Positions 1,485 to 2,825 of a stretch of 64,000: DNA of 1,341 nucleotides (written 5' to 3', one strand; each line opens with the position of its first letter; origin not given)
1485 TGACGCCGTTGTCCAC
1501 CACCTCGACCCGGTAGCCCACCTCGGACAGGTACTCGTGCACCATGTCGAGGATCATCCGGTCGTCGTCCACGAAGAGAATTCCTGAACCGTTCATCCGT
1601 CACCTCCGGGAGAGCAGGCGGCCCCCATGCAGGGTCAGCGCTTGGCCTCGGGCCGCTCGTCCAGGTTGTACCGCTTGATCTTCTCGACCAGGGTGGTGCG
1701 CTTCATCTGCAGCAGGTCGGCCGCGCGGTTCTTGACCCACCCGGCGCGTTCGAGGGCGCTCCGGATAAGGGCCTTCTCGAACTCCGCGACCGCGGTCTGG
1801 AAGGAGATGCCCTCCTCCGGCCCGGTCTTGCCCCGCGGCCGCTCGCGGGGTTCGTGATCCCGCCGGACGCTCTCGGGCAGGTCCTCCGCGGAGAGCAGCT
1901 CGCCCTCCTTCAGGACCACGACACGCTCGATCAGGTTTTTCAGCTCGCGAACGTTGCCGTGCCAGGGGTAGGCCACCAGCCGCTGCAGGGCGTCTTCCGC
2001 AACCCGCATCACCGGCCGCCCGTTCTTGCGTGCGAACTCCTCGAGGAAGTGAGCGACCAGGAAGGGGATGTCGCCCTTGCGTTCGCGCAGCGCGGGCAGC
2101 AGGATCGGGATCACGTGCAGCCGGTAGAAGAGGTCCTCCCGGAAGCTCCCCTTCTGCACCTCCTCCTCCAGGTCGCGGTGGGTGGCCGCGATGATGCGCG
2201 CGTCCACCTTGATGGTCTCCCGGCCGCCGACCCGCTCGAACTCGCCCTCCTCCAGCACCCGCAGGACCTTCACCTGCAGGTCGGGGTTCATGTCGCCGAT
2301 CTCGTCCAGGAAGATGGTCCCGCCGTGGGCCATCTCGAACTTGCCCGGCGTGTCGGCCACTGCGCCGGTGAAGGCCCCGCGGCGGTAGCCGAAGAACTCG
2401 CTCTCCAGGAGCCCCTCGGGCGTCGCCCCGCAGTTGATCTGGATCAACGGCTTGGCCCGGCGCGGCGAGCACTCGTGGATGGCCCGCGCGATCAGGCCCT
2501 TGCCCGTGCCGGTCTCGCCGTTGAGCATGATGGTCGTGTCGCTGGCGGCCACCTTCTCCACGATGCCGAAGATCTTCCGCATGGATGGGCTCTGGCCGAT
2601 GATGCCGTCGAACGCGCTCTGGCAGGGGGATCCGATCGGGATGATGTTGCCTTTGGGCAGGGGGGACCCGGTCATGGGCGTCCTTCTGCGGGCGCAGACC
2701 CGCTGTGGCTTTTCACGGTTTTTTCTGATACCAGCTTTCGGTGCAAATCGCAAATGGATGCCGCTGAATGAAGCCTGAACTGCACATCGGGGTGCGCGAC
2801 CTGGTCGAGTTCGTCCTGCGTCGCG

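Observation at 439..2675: Tandem 'split NtrC': a sensor-less but complete sigma-54 activator next to a receiver-AAA+ protein that lacks both the GAFTGA loop and a DNA-binding domain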

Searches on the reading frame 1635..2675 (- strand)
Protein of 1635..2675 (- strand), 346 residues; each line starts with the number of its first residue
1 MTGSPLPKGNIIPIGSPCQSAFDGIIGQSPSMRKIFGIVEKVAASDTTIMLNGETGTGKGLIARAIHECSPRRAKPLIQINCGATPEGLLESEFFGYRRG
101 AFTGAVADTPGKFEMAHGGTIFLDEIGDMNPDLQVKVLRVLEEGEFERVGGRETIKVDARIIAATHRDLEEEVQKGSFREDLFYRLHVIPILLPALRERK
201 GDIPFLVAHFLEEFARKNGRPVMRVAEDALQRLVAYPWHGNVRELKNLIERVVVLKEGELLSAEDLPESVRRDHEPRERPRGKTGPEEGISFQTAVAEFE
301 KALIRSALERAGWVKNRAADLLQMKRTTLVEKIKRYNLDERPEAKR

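Call 3: search_protein_families(library=pfam, proteins=[window:1635-2675:-], max_evalue=0.01)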
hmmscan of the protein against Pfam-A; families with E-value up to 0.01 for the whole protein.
window:1635-2675:- (346 aa): 9 families
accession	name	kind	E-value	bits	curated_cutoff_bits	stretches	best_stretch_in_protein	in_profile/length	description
PF00158.32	Sigma54_activat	-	1.7e-70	236.5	20.2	1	25-191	1-167/168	Sigma-54 interaction domain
PF25601.1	AAA_lid_14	-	1.6e-27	95.6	27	1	197-278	1-82/87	AAA+ ATPase lid domain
PF14532.12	Sigma54_activ_2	-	2.3e-16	60.7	25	1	26-196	1-138/138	Sigma-54 interaction domain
PF02954.25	HTH_8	-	9.9e-14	51.2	22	1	296-336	2-42/42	Bacterial regulatory protein, Fis family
PF07728.20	AAA_5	-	6.6e-09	36.3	22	1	49-168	2-124/139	AAA domain (dynein-related subfamily)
PF01078.27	Mg_chelatase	-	5.3e-06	26.4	20.3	0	104-159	93-148/207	Magnesium chelatase, subunit ChlI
PF07724.20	AAA_2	-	8e-06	26.4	27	1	48-165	5-122/166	AAA domain (Cdc48 subfamily)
PF00493.29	MCM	-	0.0006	19.4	23.3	1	44-164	55-170/224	MCM P-loop domain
PF00004.35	AAA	-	0.0054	17.6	21.2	1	49-133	1-73/131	ATPase family associated with various cellular activities (AAA)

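Call 4: search_protein_families(library=ncbifam, proteins=[window:1635-2675:-], max_evalue=0.001)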
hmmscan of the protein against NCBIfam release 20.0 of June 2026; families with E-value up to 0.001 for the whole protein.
window:1635-2675:- (346 aa): 29 families (the best 25 are shown)
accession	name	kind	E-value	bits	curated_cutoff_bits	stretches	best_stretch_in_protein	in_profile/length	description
TIGR01817.1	nifA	equivalog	3.8e-115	385.7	528.85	1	22-339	195-530/534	nif-specific transcriptional activator NifA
NF041552.1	TF_PrdR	equivalog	1.9e-110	369.9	795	1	19-337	263-577/577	sigma-54 dependent transcriptional regulator PrdR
NF008469.0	PRK11361.1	equivalog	8.8e-105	351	714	1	23-339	143-457/461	acetoacetate metabolism transcriptional regulator AtoC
TIGR02915.1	PEP_resp_reg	equivalog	4e-102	342.3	502.6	1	20-338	136-444/445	PEP-CTERM-box response regulator transcription factor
TIGR01818.1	ntrC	equivalog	1.1e-100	337.7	558.6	1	23-334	134-461/463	nitrogen regulation protein NR(I)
NF003451.0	PRK05022.1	equivalog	8.5e-98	328.3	476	1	24-339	191-511/512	nitric oxide reductase transcriptional regulator NorR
NF038308.1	RNA_repair_RtcR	equivalog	9.2e-98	328.4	650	1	22-335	179-515/530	RNA repair transcriptional activator RtcR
NF007689.0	PRK10365.1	equivalog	8.8e-91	304.9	760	1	22-335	138-441/441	sigma-54-dependent response regulator transcription factor ZraR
NF011958.0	PRK15429.1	equivalog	7.9e-90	302.4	830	1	19-340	375-688/692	formate hydrogenlyase transcriptional activator FlhA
NF050807.1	TransRegFlbDCaul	equivalog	1.1e-89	301.4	750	1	25-337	120-439/454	sigma-54-dependent transcriptional regulator FlbD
TIGR02329.1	propionate_PrpR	equivalog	9e-86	288.6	499.2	1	22-334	211-525/526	propionate catabolism operon regulatory protein PrpR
NF041946.1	LuxO_transreg_Vib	equivalog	6.5e-84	282.3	800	1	20-337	130-461/463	quorum-sensing sigma-54 dependent transcriptional regulator LuxO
NF041906.1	V4R_TF_MobR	exception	1.2e-83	281.5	999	1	25-336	234-544/544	phenol degradation transcriptional regulator MobR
NF008176.1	PRK10923.1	equivalog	4.9e-83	279.3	620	1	20-336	135-466/469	nitrogen regulation protein NR(I)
NF011695.0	PRK15115.1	equivalog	2.2e-81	273.9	763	1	23-339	135-439/445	two-component system response regulator GlrR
TIGR02974.1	phageshock_pspF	equivalog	8.7e-81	271.7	443.55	1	25-256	1-233/336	phage shock protein operon transcriptional activator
NF008622.0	PRK11608.1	equivalog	5e-66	223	529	1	22-338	5-325/329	phage shock protein operon transcriptional activator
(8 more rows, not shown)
